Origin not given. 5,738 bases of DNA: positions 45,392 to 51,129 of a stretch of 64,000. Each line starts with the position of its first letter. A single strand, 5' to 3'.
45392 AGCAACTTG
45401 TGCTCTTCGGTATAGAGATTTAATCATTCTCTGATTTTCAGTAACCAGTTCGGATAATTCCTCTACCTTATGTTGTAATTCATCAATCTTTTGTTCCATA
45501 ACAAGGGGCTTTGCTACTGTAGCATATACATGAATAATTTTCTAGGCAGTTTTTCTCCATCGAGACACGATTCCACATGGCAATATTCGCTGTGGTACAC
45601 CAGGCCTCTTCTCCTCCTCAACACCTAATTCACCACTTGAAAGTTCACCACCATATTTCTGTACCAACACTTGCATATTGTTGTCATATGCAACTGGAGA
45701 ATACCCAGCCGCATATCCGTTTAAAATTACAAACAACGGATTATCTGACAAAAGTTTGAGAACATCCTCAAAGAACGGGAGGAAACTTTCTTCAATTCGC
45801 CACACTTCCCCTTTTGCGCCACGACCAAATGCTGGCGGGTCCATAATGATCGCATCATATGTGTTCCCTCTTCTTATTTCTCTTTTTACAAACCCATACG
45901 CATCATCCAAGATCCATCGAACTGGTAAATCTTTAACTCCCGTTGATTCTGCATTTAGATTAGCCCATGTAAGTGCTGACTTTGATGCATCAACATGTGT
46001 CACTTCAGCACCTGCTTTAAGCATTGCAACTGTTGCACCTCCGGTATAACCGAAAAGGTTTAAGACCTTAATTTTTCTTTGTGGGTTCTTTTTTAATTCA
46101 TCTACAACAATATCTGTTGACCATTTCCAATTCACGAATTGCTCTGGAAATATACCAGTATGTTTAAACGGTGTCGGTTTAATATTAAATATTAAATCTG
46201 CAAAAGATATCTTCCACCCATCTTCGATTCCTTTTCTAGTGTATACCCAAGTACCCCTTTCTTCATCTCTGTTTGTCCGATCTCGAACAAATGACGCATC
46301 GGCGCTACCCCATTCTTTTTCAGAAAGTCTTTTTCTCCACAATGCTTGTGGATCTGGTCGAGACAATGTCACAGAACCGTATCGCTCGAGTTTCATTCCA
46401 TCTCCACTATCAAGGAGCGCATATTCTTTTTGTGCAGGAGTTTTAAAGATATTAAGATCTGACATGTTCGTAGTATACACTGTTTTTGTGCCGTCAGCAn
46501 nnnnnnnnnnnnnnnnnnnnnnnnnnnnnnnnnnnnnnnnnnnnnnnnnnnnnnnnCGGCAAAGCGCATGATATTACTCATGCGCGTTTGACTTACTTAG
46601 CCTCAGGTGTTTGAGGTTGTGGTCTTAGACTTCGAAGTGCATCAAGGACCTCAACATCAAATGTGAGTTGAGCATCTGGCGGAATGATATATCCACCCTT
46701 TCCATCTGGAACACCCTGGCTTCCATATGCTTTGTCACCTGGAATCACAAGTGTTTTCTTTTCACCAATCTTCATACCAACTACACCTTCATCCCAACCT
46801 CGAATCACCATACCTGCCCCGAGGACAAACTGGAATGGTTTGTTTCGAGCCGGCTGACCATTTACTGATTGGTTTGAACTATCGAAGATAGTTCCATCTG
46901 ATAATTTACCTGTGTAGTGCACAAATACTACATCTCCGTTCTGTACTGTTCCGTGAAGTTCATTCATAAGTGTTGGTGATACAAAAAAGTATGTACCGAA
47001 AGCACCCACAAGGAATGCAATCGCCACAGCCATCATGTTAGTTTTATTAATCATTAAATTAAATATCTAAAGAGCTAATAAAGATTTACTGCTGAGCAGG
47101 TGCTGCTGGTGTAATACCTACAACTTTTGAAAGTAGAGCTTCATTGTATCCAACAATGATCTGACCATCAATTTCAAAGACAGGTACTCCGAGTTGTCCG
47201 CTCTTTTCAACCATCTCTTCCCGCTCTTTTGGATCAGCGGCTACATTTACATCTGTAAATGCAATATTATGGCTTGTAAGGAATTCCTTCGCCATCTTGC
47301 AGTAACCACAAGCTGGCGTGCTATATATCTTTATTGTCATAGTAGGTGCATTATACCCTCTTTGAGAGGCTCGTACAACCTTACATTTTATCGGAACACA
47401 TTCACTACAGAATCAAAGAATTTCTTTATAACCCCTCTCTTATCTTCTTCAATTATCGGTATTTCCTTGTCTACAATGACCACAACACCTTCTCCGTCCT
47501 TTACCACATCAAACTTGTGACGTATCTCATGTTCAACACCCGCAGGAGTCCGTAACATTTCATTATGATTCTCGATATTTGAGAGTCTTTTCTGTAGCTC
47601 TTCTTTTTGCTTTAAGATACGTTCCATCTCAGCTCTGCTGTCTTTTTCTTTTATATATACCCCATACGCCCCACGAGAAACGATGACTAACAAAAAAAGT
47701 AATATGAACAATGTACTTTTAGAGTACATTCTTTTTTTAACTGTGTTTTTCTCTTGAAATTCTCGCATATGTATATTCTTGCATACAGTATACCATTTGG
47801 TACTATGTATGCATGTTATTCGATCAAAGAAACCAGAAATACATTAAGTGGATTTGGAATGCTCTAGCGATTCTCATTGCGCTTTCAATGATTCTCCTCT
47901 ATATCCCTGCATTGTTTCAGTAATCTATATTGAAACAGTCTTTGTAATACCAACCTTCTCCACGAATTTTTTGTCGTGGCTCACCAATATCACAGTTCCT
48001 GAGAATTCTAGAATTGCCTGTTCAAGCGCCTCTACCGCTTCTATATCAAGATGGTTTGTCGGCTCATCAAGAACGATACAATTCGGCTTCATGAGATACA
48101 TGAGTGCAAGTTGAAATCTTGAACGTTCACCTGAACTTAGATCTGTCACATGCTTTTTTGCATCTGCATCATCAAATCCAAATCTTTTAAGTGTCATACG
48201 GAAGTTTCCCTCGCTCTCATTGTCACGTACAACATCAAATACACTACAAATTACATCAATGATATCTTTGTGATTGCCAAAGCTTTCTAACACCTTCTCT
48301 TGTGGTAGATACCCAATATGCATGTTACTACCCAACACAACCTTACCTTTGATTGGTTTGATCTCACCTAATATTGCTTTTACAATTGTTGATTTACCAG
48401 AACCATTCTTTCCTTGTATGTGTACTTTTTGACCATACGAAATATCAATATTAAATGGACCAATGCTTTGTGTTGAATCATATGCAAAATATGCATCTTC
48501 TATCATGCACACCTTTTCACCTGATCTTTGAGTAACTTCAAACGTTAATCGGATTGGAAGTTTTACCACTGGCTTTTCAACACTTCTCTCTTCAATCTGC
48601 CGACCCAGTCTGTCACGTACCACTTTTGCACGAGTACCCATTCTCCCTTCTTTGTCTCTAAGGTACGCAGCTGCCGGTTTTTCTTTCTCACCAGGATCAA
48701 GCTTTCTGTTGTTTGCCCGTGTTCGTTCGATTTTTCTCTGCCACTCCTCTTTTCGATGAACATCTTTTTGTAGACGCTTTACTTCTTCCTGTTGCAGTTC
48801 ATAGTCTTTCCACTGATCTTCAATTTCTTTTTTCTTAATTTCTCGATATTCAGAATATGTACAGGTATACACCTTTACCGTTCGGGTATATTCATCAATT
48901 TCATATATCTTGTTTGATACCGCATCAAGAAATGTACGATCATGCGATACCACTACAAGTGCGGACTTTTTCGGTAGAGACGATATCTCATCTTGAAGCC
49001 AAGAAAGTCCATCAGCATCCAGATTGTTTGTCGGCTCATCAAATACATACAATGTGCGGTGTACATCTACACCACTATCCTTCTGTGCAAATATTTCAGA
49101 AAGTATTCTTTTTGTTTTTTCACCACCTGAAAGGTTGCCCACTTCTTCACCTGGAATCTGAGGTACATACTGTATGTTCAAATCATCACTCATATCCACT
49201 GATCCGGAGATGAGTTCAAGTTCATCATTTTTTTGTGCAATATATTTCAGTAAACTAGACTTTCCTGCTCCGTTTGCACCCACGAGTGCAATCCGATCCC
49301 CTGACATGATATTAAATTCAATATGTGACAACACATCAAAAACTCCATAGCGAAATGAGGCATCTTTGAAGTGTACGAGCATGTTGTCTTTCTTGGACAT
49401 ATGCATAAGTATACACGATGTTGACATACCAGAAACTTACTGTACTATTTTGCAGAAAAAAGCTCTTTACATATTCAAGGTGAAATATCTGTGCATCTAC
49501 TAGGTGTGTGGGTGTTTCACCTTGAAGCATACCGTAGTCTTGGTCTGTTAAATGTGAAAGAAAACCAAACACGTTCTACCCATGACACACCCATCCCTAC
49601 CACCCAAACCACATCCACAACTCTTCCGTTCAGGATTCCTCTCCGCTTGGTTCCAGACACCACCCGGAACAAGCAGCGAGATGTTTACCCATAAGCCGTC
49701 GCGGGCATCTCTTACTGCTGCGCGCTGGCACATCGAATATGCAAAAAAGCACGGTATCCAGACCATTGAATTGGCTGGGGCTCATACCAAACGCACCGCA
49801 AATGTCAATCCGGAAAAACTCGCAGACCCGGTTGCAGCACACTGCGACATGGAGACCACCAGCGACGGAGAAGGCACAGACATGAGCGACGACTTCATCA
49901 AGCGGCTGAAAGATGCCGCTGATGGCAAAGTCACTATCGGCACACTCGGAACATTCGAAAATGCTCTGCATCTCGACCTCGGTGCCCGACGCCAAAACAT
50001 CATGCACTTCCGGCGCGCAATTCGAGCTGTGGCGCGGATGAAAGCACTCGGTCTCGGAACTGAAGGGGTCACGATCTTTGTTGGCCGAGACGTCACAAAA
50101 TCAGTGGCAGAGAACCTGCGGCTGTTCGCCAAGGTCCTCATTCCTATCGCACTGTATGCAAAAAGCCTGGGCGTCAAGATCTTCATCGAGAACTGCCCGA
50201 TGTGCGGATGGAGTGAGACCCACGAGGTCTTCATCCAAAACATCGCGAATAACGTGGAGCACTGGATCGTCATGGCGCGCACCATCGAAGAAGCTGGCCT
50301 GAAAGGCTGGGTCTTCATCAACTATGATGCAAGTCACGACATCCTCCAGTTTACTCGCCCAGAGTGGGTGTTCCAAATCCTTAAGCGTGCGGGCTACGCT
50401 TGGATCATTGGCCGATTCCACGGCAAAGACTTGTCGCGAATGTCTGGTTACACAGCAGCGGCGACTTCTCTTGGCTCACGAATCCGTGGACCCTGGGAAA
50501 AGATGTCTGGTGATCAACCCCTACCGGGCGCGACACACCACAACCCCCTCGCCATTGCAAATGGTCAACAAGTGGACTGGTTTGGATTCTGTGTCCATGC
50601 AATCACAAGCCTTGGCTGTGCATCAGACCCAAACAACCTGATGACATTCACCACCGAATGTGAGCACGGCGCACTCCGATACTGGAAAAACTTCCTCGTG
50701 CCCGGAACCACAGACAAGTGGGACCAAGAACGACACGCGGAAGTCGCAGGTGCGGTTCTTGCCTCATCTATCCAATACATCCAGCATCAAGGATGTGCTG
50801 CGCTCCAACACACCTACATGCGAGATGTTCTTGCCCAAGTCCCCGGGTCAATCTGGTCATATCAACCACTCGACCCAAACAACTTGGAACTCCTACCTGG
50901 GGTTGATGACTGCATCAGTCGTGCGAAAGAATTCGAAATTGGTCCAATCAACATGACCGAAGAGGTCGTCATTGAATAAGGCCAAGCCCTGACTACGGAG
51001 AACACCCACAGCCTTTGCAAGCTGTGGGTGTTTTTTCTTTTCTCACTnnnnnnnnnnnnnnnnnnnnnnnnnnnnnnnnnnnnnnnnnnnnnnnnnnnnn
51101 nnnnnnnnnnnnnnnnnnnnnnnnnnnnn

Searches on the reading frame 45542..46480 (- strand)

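Call 21: search_protein_families(library=pfam, proteins=[window:45542-46480:-], max_evalue=0.001)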
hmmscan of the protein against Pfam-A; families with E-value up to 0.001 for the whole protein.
window:45542-46480:- (312 aa): 4 families
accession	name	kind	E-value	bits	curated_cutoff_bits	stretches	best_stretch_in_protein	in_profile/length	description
PF10672.15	Methyltrans_SAM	-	2.9e-08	33.8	27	1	134-222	122-210/286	S-adenosylmethionine-dependent methyltransferase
PF09445.16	Methyltransf_15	-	1.4e-05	25.2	22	1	139-221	4-85/165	RNA cap guanine-N2 methyltransferase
PF03602.21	Cons_hypoth95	-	0.00031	20.9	24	1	135-216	41-122/182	Conserved hypothetical protein 95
PF05175.20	MTS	-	0.00032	20.8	23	1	121-217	19-108/170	Methyltransferase small domain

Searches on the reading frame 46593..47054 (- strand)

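Call 21: search_protein_families(library=pfam, proteins=[window:46593-47054:-], max_evalue=0.001)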
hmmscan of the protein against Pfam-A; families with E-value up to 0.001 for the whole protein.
window:46593-47054:- (153 aa): 1 family
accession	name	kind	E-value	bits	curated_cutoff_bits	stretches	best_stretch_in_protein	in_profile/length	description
PF00254.34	FKBP_C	-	3.7e-31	107.7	21.1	1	37-137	5-94/94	FKBP-type peptidyl-prolyl cis-trans isomerase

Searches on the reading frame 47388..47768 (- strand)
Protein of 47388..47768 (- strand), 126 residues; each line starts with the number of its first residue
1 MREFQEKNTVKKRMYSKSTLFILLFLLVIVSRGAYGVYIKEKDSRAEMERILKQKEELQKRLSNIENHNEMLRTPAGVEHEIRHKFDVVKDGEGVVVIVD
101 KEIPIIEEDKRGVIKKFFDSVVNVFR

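Call 21: search_protein_families(library=pfam, proteins=[window:47388-47768:-], max_evalue=0.001)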
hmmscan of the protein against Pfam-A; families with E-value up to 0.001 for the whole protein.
window:47388-47768:- (126 aa): 1 family
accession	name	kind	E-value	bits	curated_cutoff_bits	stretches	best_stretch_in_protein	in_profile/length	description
PF04977.20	DivIC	-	3.6e-05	23.9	28.9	1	23-101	2-80/80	Septum formation initiator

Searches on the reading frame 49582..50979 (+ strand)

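Call 21: search_protein_families(library=pfam, proteins=[window:49582-50979:+], max_evalue=0.001)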
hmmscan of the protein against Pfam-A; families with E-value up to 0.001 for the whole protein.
window:49582-50979:+ (465 aa): 1 family
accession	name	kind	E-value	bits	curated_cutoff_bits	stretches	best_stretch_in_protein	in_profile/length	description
PF01261.30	AP_endonuc_2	-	1.1e-10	42.1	31.1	1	52-269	2-174/249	Xylose isomerase-like TIM barrel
